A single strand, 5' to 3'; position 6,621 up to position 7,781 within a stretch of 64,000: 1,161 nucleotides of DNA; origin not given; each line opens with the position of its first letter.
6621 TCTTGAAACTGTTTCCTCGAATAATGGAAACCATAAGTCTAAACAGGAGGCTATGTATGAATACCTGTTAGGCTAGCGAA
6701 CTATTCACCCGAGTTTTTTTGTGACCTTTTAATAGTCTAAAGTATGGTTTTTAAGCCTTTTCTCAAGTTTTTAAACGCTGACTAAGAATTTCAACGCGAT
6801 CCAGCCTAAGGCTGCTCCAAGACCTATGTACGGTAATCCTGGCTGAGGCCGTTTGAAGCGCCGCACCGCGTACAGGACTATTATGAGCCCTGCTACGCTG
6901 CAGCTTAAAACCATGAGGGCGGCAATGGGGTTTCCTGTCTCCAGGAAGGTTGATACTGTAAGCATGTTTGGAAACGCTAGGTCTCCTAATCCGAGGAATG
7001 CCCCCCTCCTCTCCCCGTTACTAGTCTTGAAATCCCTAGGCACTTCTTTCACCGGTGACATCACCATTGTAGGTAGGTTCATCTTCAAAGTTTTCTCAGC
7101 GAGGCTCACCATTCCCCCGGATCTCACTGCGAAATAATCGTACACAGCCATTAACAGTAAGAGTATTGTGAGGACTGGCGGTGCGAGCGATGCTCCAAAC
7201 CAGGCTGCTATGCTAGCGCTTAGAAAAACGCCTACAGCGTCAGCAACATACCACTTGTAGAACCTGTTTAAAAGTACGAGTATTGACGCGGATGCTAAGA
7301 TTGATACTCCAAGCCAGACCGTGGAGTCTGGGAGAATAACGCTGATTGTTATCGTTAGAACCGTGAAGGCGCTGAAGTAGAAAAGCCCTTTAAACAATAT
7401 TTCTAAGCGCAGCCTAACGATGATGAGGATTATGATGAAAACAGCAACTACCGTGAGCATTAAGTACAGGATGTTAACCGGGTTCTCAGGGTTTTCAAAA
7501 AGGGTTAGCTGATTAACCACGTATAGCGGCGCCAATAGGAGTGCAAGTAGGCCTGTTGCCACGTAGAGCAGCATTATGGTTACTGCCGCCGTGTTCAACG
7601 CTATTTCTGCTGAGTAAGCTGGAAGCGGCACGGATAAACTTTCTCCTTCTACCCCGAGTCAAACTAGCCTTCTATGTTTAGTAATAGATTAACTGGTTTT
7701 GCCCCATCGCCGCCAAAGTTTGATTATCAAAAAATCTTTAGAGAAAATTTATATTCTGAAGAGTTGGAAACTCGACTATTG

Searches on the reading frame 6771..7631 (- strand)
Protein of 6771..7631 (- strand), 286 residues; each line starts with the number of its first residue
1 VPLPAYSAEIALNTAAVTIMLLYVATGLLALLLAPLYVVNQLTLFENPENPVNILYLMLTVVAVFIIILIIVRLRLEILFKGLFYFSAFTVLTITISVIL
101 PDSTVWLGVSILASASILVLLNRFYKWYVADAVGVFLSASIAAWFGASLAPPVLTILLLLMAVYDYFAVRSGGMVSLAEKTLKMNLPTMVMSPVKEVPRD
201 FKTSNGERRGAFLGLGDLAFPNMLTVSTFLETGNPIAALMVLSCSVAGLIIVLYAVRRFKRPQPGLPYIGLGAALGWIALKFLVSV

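Call 66: search_protein_families(library=pfam, proteins=[window:6771-7631:-], max_evalue=0.001)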
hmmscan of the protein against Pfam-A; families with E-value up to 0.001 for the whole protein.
window:6771-7631:- (286 aa): 1 family
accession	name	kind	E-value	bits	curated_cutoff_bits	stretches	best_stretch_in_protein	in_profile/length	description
PF06550.16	SPP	-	1.4e-30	107.2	23.9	1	22-278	3-275/283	Signal-peptide peptidase, presenilin aspartyl protease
